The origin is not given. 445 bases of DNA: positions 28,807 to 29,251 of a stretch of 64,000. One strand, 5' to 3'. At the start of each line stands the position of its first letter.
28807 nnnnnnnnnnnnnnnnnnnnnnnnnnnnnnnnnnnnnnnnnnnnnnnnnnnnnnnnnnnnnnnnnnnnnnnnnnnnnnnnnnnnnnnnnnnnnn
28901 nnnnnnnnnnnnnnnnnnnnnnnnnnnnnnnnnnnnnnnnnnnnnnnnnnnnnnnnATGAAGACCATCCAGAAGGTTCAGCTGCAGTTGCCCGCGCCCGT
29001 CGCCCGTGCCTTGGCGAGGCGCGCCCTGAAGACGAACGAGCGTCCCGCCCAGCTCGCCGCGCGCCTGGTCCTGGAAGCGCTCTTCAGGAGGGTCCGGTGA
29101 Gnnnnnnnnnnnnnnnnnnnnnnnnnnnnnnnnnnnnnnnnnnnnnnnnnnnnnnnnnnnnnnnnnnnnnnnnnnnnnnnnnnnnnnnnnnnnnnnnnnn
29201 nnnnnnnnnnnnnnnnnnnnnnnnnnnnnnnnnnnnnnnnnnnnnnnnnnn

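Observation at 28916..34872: Conserved bipartite motif upstream of three rightward (late) transcription units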

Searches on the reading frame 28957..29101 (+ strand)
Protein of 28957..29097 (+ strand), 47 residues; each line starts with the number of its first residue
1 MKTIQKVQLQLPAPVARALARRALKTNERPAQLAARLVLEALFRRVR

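Call 11: search_protein_families(library=pfam, proteins=[window:28957-29101:+], max_evalue=0.01)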
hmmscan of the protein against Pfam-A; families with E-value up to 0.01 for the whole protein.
window:28957-29101:+ (47 aa): 0 families

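Call 16: search_protein_families(library=phrogs, proteins=[window:28957-29097:+], max_evalue=0.01)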
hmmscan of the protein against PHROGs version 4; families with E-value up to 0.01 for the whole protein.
window:28957-29097:+ (47 aa): 0 families

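Call 66: search_solved_structures(query=window:28957-29097:+, max_evalue=10)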
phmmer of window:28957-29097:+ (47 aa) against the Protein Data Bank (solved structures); distinct sequences matched with E-value up to 10: 2.
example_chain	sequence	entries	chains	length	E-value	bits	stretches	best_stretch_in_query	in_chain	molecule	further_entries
7ayg_A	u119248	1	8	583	1.6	12.5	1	2-33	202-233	Putative oxalyl-CoA decarboxylase (Oxc, yfdU)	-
7b2e_A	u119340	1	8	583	1.6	12.5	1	2-33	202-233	Putative oxalyl-CoA decarboxylase (Oxc, yfdU)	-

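Call 78: predict_structure(protein=window:28957-29097:+)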
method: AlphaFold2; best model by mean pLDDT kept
length: 47 residues; sequences in the alignment: 1
mean_pLDDT: 67.9   pTM: 0.30
mean pLDDT of the five models: 67.9, 67.1, 64.6, 63.3, 62.5
residues with pLDDT >= 90: 0; 70-90: 17; 50-70: 30; < 50: 0
segments of 3 or more residues with pLDDT < 50: none
pLDDT, mean of each block of 10 residues (from residue 1): 63 66 64 74 74
secondary structure, 60 per line:
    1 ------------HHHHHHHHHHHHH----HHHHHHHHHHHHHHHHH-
elements in order: H13-25 H30-46
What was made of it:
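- On Ribbon-helix-helix protein (the 47-aa gene after site A): The AF2 model has pLDDT 68 and shows an N-terminal coil plus two helices (call 78).
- Tried and rejected: The AF2 model has low confidence (call 78).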

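Call 81: fold_search(model_id=the predicted structure, library=pdb)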
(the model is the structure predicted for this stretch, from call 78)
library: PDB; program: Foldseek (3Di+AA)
matches with E <= 10: 3; with E <= 0.001: 0
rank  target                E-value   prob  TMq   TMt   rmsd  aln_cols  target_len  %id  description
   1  9q9f_C                5.1e+00  0.06  0.36  0.23   5.4        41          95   24  DNA-PK bound to a 153 bp H2AX nucleosome model 1 (released 2026-01-14)
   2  6tj1_B                7.2e+00  0.05  0.35  0.25   3.2        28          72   14  Crystal structure of a de novo designed hexameric helical-bundle protein (released 2020-04-29)
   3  4rag                  9.2e+00  0.03  0.37  0.08   5.6        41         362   24  CRYSTAL STRUCTURE of PPC2A-D38K (released 2015-08-26)
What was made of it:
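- On Ribbon-helix-helix protein (the 47-aa gene after site A): Foldseek against the PDB found no match (call 81).
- Tried and rejected: No fold match (call 81).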
